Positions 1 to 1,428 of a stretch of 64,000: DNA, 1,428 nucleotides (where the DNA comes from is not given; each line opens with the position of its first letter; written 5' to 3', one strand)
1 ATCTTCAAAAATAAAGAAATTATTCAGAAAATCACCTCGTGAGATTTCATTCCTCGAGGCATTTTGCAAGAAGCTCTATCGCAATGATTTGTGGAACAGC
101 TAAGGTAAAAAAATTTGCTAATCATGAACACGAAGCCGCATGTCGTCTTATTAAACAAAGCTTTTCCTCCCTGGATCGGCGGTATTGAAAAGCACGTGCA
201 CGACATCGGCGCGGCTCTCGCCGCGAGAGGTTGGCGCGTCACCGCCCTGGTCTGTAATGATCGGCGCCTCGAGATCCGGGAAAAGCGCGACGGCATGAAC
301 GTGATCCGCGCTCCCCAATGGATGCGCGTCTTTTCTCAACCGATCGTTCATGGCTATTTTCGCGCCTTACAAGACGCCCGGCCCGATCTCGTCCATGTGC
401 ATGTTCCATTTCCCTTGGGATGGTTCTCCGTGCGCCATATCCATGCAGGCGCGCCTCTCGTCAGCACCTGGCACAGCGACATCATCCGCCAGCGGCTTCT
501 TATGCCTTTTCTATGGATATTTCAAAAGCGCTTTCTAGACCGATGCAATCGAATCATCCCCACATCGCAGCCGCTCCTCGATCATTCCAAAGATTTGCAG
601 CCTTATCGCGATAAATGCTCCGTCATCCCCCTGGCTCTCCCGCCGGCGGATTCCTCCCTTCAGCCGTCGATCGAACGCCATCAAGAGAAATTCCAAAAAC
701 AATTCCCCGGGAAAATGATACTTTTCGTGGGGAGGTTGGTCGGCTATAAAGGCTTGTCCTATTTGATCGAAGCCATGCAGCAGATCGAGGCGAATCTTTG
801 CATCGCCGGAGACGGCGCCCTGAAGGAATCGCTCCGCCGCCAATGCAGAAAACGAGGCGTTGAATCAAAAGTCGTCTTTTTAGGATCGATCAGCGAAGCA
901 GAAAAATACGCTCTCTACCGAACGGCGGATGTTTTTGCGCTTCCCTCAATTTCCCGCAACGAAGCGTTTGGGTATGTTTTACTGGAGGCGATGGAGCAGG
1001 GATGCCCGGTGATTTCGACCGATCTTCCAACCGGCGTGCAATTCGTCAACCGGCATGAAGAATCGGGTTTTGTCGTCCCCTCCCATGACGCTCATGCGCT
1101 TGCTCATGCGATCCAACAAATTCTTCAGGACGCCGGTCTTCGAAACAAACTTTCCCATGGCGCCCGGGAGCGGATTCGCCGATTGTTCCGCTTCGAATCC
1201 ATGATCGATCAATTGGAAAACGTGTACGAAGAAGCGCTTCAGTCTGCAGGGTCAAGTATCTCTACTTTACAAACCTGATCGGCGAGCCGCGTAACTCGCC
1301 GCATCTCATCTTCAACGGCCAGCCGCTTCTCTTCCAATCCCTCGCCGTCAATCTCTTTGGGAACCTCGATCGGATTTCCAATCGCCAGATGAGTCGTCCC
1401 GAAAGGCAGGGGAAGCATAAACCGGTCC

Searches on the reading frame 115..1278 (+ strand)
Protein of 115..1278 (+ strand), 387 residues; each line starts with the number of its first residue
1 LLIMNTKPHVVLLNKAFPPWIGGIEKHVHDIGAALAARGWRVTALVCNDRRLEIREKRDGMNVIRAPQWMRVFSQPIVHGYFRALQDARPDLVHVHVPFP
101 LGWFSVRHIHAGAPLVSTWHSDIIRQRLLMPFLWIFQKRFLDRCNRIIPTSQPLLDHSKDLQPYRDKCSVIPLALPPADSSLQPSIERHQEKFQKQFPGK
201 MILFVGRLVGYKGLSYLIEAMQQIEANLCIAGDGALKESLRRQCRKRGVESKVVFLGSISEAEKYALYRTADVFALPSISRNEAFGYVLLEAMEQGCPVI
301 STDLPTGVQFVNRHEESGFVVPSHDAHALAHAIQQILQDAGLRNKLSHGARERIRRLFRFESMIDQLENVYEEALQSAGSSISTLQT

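Call 14: search_protein_families(library=pfam, proteins=[window:115-1278:+])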
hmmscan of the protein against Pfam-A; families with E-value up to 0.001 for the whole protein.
window:115-1278:+ (387 aa): 7 families
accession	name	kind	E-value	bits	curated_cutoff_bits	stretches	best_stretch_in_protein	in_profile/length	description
PF00534.26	Glycos_transf_1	-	1.9e-43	148.4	26.4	1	187-353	3-172/172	Glycosyl transferases group 1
PF13692.12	Glyco_trans_1_4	-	6.4e-35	120.9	27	1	200-339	2-142/142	Glycosyl transferases group 1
PF13439.12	Glyco_transf_4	-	1.8e-24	87.1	28.5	1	21-173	1-164/170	Glycosyltransferase Family 4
PF13579.12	Glyco_trans_4_4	-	1.2e-21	78.1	29.7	1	22-173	1-157/158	Glycosyl transferase 4-like domain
PF20706.3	GT4-conflict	-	4e-08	33.1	26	1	181-355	176-373/385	Family 4 Glycosyltransferase in conflict systems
PF13524.12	Glyco_trans_1_2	-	3.5e-06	27.5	25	1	218-368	6-143/144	Glycosyl transferase-like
PF13477.12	Glyco_trans_4_2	-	4.9e-05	23.9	23.4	1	27-148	12-136/139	Glycosyl transferase 4-like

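Call 38: find_encoding_contigs(protein=window:115-1278:+, flank=10000, max_places=1)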
Protein window:115-1278:+ (387 aa): no gene with exactly this product is on record in the collection.
